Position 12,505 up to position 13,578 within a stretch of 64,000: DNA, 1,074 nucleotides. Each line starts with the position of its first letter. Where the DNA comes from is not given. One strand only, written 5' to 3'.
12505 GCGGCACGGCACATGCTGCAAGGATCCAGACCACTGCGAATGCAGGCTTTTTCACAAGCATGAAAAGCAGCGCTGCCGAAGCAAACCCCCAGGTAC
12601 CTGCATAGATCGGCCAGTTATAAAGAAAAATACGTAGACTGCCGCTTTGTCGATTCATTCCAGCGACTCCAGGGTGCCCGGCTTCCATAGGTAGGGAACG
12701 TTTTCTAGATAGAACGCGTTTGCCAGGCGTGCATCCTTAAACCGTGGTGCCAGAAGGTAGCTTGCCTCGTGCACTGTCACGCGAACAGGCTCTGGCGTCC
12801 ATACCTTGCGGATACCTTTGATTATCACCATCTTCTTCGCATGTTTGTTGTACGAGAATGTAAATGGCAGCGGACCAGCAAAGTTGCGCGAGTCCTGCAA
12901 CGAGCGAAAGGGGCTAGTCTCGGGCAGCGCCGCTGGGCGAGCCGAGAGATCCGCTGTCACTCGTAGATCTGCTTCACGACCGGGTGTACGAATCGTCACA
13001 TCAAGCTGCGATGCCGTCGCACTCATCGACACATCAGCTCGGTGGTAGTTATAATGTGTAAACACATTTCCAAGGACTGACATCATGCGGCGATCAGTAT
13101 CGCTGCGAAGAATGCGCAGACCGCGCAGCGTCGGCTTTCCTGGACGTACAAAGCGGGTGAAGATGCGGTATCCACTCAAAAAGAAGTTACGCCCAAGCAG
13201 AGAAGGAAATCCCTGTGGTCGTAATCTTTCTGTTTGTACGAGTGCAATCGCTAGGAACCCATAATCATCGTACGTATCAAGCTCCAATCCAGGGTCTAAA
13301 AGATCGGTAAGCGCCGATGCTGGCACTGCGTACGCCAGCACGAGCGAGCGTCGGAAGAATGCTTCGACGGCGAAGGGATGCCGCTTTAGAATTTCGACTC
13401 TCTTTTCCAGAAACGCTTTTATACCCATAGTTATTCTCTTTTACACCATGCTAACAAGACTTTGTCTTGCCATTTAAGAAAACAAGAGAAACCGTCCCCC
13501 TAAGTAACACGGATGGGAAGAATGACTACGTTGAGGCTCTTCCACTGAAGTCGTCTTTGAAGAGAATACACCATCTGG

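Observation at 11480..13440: High-GC three-gene islet (DUF2071 protein, membrane-anchored methyltransferase-like protein, small membrane protein) inside a roughly 46% GC backbone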

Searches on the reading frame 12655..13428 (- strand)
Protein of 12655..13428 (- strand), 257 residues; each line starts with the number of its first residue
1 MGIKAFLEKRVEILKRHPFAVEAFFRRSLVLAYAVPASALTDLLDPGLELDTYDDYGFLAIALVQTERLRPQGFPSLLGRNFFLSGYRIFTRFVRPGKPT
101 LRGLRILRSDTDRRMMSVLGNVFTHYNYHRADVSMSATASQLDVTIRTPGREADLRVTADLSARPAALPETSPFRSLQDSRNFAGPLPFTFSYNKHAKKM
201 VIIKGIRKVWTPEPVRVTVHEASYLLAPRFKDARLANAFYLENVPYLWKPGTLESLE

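Call 8: search_protein_families(library=pfam, proteins=[window:12655-13428:-], max_evalue=0.01)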
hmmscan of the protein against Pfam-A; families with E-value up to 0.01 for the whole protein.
window:12655-13428:- (257 aa): 1 family
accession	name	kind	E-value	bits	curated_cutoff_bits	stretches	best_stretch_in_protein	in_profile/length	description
PF09844.14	DUF2071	-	5.6e-12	46.2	27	1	26-223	5-188/212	Uncharacterized conserved protein (COG2071)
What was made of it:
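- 12655..13428 (-): DUF2071 (PF09844) protein, 257 aa. It has an acetoacetate-decarboxylase-like beta-cone fold, no conserved Schiff-base lysine and no signal peptide or TM segment. It is the first gene of the cassette. Pfam 46.2 bits, E 5.6e-12 (call 8).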

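Call 9: search_protein_families(library=ncbifam, proteins=[window:12655-13428:-], max_evalue=0.01)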
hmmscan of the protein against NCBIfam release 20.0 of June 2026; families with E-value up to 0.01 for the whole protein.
window:12655-13428:- (257 aa): 0 families

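Call 10: find_encoding_contigs(protein=window:12655-13428:-, flank=10000, max_places=6)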
Protein window:12655-13428:- (257 aa): 2 contigs read that carry it; 2 places shown.
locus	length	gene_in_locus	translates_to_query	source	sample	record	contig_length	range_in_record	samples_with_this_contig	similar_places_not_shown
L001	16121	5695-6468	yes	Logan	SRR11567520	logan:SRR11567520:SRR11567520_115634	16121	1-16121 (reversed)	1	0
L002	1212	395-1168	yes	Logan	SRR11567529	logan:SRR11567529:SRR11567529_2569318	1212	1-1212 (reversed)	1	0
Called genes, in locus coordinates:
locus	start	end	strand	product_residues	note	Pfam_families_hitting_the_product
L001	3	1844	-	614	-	?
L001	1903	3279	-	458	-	PF00860:Xan_ur_permease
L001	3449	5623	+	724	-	PF00324:AA_permease (weak), PF13520:AA_permease_2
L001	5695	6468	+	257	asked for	PF09844:DUF2071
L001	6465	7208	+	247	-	PF08241:Methyltransf_11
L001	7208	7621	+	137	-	-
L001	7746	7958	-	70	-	PF00830:Ribosomal_L28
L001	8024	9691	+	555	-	PF17802:SpaA (faint), PF13715:CarbopepD_reg_2 (faint), PF13620:CarboxypepD_reg (weak)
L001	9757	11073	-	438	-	PF01336:tRNA_anti-codon, PF00152:tRNA-synt_2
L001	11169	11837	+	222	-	PF02224:Cytidylate_kin, PF13189:Cytidylate_kin2, PF13207:AAA_17 (faint), PF13238:AAA_18 (weak), PF13671:AAA_33 (faint)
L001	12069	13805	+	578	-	PF17092:PCB_OB (faint), PF00575:S1, PF00575:S1, PF23459:S1_RRP5 (weak), PF00575:S1, PF23459:S1_RRP5, PF00575:S1, PF23459:S1_RRP5 (weak), +3 more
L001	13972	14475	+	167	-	PF11969:DcpS_C, PF01230:HIT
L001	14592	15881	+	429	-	PF02403:Seryl_tRNA_N, PF00587:tRNA-synt_2b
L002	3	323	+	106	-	?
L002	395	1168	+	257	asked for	PF09844:DUF2071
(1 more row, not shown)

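Call 14: list_cluster_members(proteins=[P0001, window:12655-13428:-, window:11502-11915:-, window:8050-9366:+, window:5318-7054:-, window:3242-4531:-, window:11165-11377:+])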
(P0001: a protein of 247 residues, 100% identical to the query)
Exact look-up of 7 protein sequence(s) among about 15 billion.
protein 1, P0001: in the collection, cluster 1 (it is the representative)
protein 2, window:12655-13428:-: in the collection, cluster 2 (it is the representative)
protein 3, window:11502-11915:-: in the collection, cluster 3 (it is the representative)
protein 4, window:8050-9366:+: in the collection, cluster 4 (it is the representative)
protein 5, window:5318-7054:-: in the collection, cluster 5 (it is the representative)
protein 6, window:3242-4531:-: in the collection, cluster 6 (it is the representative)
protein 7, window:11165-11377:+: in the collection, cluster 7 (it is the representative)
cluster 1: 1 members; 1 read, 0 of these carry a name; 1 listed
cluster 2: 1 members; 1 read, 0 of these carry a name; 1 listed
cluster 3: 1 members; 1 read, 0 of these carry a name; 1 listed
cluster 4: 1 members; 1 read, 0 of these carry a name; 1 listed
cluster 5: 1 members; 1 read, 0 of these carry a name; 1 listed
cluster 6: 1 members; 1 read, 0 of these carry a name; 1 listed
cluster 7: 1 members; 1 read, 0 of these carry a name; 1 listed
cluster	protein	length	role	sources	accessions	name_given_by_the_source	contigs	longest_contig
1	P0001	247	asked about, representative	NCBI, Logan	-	-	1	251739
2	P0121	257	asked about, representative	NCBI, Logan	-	-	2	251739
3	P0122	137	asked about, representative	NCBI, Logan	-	-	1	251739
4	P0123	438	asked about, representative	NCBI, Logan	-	-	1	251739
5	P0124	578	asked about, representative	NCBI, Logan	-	-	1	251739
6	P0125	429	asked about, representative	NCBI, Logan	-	-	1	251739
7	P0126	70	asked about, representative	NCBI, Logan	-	-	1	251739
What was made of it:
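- Tried and rejected: The cluster look-up gave no organism name for the window's own proteins (call 14).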

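Call 23: search_solved_structures(query=window:12655-13428:-, max_evalue=1, show_alignments=1)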
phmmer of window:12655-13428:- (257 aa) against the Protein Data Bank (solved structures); distinct sequences matched with E-value up to 1: 1.
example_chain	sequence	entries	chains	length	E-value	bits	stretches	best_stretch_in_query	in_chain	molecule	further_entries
6ijk_A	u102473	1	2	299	0.74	12.6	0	132-196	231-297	Enoyl-CoA hydratase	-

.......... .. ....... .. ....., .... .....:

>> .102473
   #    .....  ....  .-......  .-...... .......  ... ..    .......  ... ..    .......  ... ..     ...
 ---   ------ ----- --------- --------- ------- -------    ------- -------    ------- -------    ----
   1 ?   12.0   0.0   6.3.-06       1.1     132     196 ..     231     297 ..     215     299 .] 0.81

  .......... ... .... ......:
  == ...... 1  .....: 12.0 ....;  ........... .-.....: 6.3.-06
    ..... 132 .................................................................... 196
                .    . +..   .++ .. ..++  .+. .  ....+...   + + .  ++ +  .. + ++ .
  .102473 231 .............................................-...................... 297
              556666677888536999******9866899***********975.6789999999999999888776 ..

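Call 27: find_homologous_proteins(query=window:12655-13428:-)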
Query window:12655-13428:- (257 aa): 4484 proteins with E <= 0.001 among 5981 candidates; the best 120 are listed.
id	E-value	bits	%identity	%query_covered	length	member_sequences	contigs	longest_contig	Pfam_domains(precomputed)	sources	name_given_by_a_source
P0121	6.0e-167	571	100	100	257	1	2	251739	PF09844.15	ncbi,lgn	-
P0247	8.9e-112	391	70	96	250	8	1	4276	PF09844.15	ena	-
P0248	1.6e-110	387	69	95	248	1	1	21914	PF09844.15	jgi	jgi:hypothetical protein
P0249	9.8e-110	384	69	95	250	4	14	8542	PF09844.15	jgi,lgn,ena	jgi:hypothetical protein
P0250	1.3e-109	384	70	94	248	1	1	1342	PF09844.15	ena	-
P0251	1.5e-109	383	70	95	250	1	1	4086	PF09844.15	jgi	jgi:hypothetical protein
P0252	1.6e-109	383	71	95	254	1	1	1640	PF09844.15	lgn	-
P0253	1.7e-109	383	70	95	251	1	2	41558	PF09844.15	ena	-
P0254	1.4e-108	380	69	95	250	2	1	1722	PF09844.15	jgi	jgi:hypothetical protein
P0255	2.1e-108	380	68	96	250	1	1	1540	PF09844.15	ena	-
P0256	3.0e-108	379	70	96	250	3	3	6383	PF09844.15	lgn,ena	-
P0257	3.6e-108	379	69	95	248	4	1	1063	PF09844.15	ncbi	-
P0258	5.2e-108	378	70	94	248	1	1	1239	PF09844.15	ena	-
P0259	1.0e-107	377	70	95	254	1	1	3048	PF09844.15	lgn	-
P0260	1.3e-107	377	70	94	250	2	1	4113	PF09844.15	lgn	-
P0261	4.5e-107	375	66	96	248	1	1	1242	PF09844.15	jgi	jgi:hypothetical protein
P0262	5.4e-107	375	66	95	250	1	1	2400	PF09844.15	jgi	jgi:hypothetical protein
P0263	5.5e-107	375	68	95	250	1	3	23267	PF09844.15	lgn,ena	-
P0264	6.9e-107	375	68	94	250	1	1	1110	PF09844.15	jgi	jgi:uncharacterized protein YqjF (DUF2071 family)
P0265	2.7e-106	373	67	96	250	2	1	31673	PF09844.15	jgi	jgi:hypothetical protein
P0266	3.9e-106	372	69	95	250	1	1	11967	PF09844.15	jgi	jgi:hypothetical protein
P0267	6.0e-106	372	68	96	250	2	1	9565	PF09844.15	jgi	jgi:hypothetical protein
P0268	1.2e-105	371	68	95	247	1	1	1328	PF09844.15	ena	-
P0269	1.8e-105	370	67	94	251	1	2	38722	PF09844.15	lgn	-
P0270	2.3e-105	370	69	95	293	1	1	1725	PF09844.15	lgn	-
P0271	2.4e-105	370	66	95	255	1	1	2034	PF09844.15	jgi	-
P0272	3.6e-105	369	69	95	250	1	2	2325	PF09844.15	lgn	-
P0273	4.3e-105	369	67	98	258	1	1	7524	PF09844.15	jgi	jgi:hypothetical protein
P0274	5.7e-105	368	67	95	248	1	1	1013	PF09844.15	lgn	-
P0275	1.0e-104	368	68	95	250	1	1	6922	PF09844.15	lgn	-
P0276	1.4e-104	367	66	96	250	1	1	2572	PF09844.15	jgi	jgi:hypothetical protein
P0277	2.1e-104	367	69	95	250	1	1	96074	PF09844.15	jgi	jgi:uncharacterized protein YqjF (DUF2071 family)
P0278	2.6e-104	366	67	95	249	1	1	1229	PF09844.15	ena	-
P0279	5.2e-104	365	66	95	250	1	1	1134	PF09844.15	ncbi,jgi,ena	jgi:hypothetical protein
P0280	6.4e-104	365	68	96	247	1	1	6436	PF09844.15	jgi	jgi:hypothetical protein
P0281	9.1e-104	364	66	96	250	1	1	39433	PF09844.15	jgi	jgi:hypothetical protein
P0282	1.5e-103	364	67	95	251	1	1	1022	PF09844.15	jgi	jgi:hypothetical protein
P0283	1.6e-103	364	66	95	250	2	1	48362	PF09844.15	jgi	jgi:hypothetical protein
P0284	1.7e-103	364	65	96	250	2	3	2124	PF09844.15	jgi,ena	-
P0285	2.1e-103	363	66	96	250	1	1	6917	PF09844.15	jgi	jgi:hypothetical protein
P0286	2.4e-103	363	65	96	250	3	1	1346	PF09844.15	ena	-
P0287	2.8e-103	363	67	95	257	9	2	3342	PF09844.15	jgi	jgi:hypothetical protein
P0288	4.3e-103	362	66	95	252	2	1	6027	PF09844.15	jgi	jgi:hypothetical protein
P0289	5.3e-103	362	68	95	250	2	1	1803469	PF09844.15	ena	-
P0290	5.7e-103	362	66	96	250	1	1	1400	PF09844.15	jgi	jgi:hypothetical protein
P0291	6.3e-103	362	65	96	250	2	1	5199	PF09844.15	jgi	jgi:hypothetical protein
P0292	7.4e-103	361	68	95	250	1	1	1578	PF09844.15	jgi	jgi:hypothetical protein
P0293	8.9e-103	361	67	95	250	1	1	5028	PF09844.15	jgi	jgi:hypothetical protein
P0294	2.0e-102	360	67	96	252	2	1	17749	PF09844.15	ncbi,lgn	ncbi:MAG TPA: DUF2071 domain-containing protein [Myxococcaceae bacterium]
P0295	2.1e-102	360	64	95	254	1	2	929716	PF09844.15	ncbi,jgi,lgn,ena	jgi:hypothetical protein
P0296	2.2e-102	360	65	96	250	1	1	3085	PF09844.15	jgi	jgi:hypothetical protein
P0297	2.7e-102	360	64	95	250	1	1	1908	PF09844.15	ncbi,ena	-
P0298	2.8e-102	360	66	95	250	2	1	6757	PF09844.15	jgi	jgi:Uncharacterized conserved protein (COG2071)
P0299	4.4e-102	359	65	96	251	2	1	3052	PF09844.15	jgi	jgi:uncharacterized protein YqjF (DUF2071 family)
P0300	4.8e-102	359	64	98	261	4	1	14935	PF09844.15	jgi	-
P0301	4.9e-102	359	64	96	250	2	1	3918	PF09844.15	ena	-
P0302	5.1e-102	359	66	95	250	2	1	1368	PF09844.15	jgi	jgi:hypothetical protein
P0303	7.0e-102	358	65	96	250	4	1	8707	PF09844.15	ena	-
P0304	7.6e-102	358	66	96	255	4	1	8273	PF09844.15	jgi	jgi:hypothetical protein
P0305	9.8e-102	358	66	96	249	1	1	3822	PF09844.15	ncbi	-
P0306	1.1e-101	358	63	96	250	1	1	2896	PF09844.15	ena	-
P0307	2.1e-101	357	64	95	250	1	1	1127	PF09844.15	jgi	jgi:hypothetical protein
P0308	2.3e-101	357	65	96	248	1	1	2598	PF09844.15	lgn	-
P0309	4.6e-101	356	64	96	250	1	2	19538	PF09844.15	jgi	jgi:hypothetical protein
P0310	4.7e-101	356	64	96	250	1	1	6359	PF09844.15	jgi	jgi:hypothetical protein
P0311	5.8e-101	355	67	95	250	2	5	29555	PF09844.15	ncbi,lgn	-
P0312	7.4e-101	355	66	95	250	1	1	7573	PF09844.15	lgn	-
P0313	7.5e-101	355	64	96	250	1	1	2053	PF09844.15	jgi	jgi:hypothetical protein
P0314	1.3e-100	354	64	96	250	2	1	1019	PF09844.15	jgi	jgi:hypothetical protein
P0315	1.4e-100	354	64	95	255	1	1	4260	PF09844.15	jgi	jgi:hypothetical protein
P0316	1.4e-100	354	63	96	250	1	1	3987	PF09844.15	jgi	jgi:hypothetical protein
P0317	2.4e-100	353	63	96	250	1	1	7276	PF09844.15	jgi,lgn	jgi:hypothetical protein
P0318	2.6e-100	353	69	88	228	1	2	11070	PF09844.15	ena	-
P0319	2.6e-100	353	64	96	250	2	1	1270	PF09844.15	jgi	-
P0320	2.8e-100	353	66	95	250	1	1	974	PF09844.15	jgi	jgi:hypothetical protein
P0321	3.1e-100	353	63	96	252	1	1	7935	PF09844.15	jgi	jgi:hypothetical protein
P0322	3.5e-100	353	62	100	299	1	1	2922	PF09844.15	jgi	jgi:uncharacterized protein YqjF (DUF2071 family)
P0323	4.6e-100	352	63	96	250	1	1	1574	PF09844.15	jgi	-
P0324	4.8e-100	352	64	96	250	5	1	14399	PF09844.15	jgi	jgi:uncharacterized protein YqjF (DUF2071 family)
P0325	5.3e-100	352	63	96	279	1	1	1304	PF09844.15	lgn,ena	-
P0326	5.6e-100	352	63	95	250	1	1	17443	PF09844.15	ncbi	-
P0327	5.8e-100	352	63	96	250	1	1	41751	PF09844.15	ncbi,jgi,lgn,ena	-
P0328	6.7e-100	352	63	96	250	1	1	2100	PF09844.15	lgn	-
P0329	8.2e-100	352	63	96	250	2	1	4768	PF09844.15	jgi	jgi:hypothetical protein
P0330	1.1e-99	351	65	96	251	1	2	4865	PF09844.15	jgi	jgi:hypothetical protein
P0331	1.7e-99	351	63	96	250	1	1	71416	PF09844.15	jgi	jgi:hypothetical protein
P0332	2.6e-99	350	66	95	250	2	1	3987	PF09844.15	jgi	jgi:hypothetical protein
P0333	2.6e-99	350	64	95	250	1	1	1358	PF09844.15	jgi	jgi:Uncharacterized conserved protein (COG2071)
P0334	3.7e-99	349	62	96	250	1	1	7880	PF09844.15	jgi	jgi:hypothetical protein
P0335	3.8e-99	349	63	96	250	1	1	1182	PF09844.15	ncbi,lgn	-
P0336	9.8e-99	348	61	96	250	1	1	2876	PF09844.15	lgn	-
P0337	1.1e-98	348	63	96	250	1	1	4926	PF09844.15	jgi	jgi:Uncharacterized conserved protein (COG2071)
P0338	1.4e-98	347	64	95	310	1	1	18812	PF09844.15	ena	-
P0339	1.8e-98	347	65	96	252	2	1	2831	PF09844.15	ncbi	-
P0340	3.6e-98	346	63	96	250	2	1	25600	PF09844.15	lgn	-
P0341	3.7e-98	346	66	95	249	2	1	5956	PF09844.15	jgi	jgi:hypothetical protein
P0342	3.8e-98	346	63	96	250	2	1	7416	PF09844.15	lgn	-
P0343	4.2e-98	346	63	96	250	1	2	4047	PF09844.15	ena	-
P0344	4.7e-98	346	65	96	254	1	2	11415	PF09844.15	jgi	jgi:hypothetical protein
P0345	7.4e-98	345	61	96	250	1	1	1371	PF09844.15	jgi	jgi:hypothetical protein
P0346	1.1e-97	345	66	95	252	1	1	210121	PF09844.15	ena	-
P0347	1.5e-97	344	64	95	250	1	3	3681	PF09844.15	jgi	jgi:hypothetical protein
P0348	1.7e-97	344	63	96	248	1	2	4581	PF09844.15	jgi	jgi:hypothetical protein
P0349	2.6e-97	343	63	95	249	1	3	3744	PF09844.15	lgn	-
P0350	4.0e-97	343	64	96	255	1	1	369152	PF09844.15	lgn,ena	-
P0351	4.7e-97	342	61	96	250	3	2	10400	PF09844.15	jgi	jgi:uncharacterized protein YqjF (DUF2071 family)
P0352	6.4e-97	342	62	95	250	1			PF09844.15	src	-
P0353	7.4e-97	342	61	96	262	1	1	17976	PF09844.15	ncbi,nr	ncbi:MAG: hypothetical protein EXR75_09330 [Myxococcales bacterium]|nr:hypothetical protein [Myxococ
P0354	1.7e-96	341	64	95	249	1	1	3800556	PF09844.15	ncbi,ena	-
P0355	6.2e-96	339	62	95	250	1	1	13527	PF09844.15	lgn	-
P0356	9.3e-96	338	62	96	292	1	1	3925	PF09844.15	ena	-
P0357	1.1e-95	338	62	95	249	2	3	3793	PF09844.15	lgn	-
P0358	1.7e-95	337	62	96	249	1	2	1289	PF09844.15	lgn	-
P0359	1.8e-95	337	61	95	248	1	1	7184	PF09844.15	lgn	-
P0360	2.2e-95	337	64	95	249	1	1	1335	PF09844.15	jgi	jgi:hypothetical protein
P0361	2.6e-95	337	62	93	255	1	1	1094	PF09844.15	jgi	jgi:hypothetical protein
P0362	3.1e-95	337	62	96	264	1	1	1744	PF09844.15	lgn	-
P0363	3.4e-95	336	64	96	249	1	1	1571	PF09844.15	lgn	-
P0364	5.1e-95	336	62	95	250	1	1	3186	PF09844.15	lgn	-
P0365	8.8e-95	335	63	95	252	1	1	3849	PF09844.15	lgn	-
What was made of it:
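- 12655..13428 (-): Homologues are 61-71% identical (call 27).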

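Call 35: find_encoding_contigs(protein=P0247, flank=8000, max_places=3)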
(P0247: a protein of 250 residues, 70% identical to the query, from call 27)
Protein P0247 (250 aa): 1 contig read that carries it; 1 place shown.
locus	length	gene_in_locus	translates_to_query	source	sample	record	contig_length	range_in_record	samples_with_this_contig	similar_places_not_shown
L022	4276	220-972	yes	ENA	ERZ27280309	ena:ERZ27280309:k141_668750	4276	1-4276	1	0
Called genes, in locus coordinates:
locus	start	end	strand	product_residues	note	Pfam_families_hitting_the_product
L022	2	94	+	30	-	?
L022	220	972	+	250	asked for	PF09844:DUF2071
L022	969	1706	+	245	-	PF08241:Methyltransf_11 (weak)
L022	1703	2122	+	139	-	-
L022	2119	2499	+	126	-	PF13781:DoxX_3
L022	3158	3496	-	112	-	PF02452:PemK_toxin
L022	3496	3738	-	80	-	PF04014:MazE_antitoxin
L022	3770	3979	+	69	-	-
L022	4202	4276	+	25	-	?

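Call 47: search_solved_structures(query=A3, max_evalue=10, show_alignments=2)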
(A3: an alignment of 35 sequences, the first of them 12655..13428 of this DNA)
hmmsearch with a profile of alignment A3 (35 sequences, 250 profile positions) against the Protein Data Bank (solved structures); distinct sequences matched with E-value up to 10: 1.
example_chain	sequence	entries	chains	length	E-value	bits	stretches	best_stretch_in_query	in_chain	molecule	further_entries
4x8i_A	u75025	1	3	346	1.1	11.7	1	96-149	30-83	Lysyl aminopeptidase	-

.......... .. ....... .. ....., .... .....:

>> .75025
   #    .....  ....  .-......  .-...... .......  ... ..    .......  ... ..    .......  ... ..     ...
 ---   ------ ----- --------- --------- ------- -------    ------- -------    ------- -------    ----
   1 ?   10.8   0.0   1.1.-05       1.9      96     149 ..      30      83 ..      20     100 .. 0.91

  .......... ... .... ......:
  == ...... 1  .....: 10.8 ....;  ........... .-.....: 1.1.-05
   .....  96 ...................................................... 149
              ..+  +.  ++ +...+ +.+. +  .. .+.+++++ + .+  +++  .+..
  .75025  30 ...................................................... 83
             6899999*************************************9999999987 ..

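Call 54: predict_structure(alignment_id=A3)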
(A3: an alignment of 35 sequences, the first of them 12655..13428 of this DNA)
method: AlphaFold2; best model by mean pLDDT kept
length: 257 residues; sequences in the alignment: 35
mean_pLDDT: 93.0   pTM: 0.89
mean pLDDT of the five models: 93.0, 92.8, 91.4, 91.3, 91.2
residues with pLDDT >= 90: 208; 70-90: 40; 50-70: 9; < 50: 0
segments of 3 or more residues with pLDDT < 50: none
pLDDT, mean of each block of 10 residues (from residue 1): 77 67 95 98 96 98 96 90 97 95 97 90 84 98 98 98 96 97 93 92 89 97 98 98 93 90
secondary structure, 60 per line:
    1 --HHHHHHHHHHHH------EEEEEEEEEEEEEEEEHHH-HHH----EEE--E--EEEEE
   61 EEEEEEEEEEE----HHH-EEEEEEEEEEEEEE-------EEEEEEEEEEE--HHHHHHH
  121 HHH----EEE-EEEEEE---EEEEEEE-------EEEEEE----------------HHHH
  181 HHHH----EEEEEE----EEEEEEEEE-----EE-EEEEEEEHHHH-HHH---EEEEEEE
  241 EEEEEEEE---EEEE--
elements in order: H3-14 E21-36 E48-50 E56-71 E80-93 E101-111 H114-123 E128-130 E132-137 E141-147 E155-160 H177-184 E189-194 E199-207 E216-222 H223-226 E234-248 E252-255
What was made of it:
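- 12655..13428 (-): AF2 model pLDDT 93.0 (call 54).
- On Acetoacetate decarboxylase-like enzymes (ADC/MppR type): AF2 pLDDT 93 (call 54).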

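Call 57: fold_search(model_id=the predicted structure, library=pdb)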
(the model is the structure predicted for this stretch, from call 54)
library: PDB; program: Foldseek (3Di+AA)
matches with E <= 10: 513; with E <= 0.001: 20
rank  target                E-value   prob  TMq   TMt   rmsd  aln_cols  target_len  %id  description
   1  4jm3_A                3.2e-10  1.00  0.58  0.58   5.5       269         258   13  Enduracididine Biosynthesis Enzyme MppR with HEPES Buffer Bound (released 2013-07-03)
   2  4jme_B                3.8e-10  1.00  0.56  0.55   6.0       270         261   12  Enduracididine biosynthesis enzyme MppR complexed with 2-keto-enduracididine (released 2013-07-03)
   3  4jm3_B                4.9e-10  1.00  0.57  0.55   5.6       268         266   12  Enduracididine Biosynthesis Enzyme MppR with HEPES Buffer Bound (released 2013-07-03)
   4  4jmd_B                6.4e-10  1.00  0.56  0.55   6.0       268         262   12  Enduracididine biosynthesis enzyme MppR complexed with the condensation product of pyruvate and imidazole 4-carboxalde (released 2013-07-03)
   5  3cmb_A                6.8e-10  1.00  0.61  0.59   6.0       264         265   13  Crystal structure of acetoacetate decarboxylase (YP_001047042.1) from Methanoculleus marisnigri JR1 at 1.60 A resoluti (released 2008-04-01)
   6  5upb_A                6.8e-10  1.00  0.62  0.63   5.2       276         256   13  Swit_4259, an Acetoacetate Decarboxylase-like Enzyme from Sphingomonas wittichii RW1 (released 2017-06-07)
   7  4jmd_A                8.9e-10  1.00  0.59  0.59   5.7       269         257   12  Enduracididine biosynthesis enzyme MppR complexed with the condensation product of pyruvate and imidazole 4-carboxalde (released 2013-07-03)
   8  3c8w_B                9.3e-10  1.00  0.61  0.63   5.2       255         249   12  Crystal structure of acetoacetate decarboxylase (ADC) (YP_094708.1) from Legionella pneumophila subsp. pneumophila str (released 2008-02-26)
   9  4jmc_A                9.9e-10  1.00  0.57  0.57   6.1       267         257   12  Enduracididine biosynthesis enzyme MppR complexed with pyruvate (released 2013-07-03)
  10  5upb_C                1.1e-09  1.00  0.60  0.61   5.4       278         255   12  Swit_4259, an Acetoacetate Decarboxylase-like Enzyme from Sphingomonas wittichii RW1 (released 2017-06-07)
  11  5upb_D                1.1e-09  1.00  0.59  0.60   5.5       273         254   13  Swit_4259, an Acetoacetate Decarboxylase-like Enzyme from Sphingomonas wittichii RW1 (released 2017-06-07)
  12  6eej_B                1.1e-09  1.00  0.57  0.56   6.3       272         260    9  Streptomyces bingchenggensis Aldolase-Dehydratase in covalent complex with dienone product. (released 2019-08-14)
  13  3cmb_B                1.8e-09  1.00  0.60  0.58   6.4       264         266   13  Crystal structure of acetoacetate decarboxylase (YP_001047042.1) from Methanoculleus marisnigri JR1 at 1.60 A resoluti (released 2008-04-01)
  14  3bgt_A                2.7e-09  1.00  0.58  0.60   5.5       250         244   14  Structural Studies of Acetoacetate Decarboxylase (released 2008-12-23)
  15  3c8w_A                4.4e-09  1.00  0.60  0.62   5.4       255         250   12  Crystal structure of acetoacetate decarboxylase (ADC) (YP_094708.1) from Legionella pneumophila subsp. pneumophila str (released 2008-02-26)
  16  3bgt_D                4.6e-09  1.00  0.58  0.60   5.8       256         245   14  Structural Studies of Acetoacetate Decarboxylase (released 2008-12-23)
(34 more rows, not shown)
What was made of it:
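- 12655..13428 (-): Foldseek PDB top hits are MppR 4jm3, Swit_4259 5upb and ADC 3bgt/3c8w, E 3e-10 to 4e-8, TM about 0.6 (call 57).
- On Acetoacetate decarboxylase-like enzymes (ADC/MppR type): Foldseek top 20 are all ADC-like, E<=4e-8 (call 57).
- Closest known: Acetoacetate decarboxylase-like superfamily. Same: The DUF2071 model superposes on them (E 3e-10 to 4e-8, TM 0.56-0.62; call 57).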

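Call 99: search_protein_families(library=padloc, proteins=[window:12655-13428:-], max_evalue=0.01)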
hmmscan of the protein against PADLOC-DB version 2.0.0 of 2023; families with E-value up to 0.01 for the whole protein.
window:12655-13428:- (257 aa): 0 families

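Call 101: find_encoding_contigs(protein=P0252, flank=3000, max_places=2)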
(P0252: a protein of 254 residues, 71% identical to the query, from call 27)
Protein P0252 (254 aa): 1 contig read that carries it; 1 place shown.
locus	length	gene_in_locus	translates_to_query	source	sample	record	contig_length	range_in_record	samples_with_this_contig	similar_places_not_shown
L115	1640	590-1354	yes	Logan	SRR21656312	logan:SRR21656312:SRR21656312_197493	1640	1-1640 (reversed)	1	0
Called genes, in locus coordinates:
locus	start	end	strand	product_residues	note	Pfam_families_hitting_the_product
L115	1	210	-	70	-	?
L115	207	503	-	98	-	-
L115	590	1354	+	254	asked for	PF09844:DUF2071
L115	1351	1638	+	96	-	?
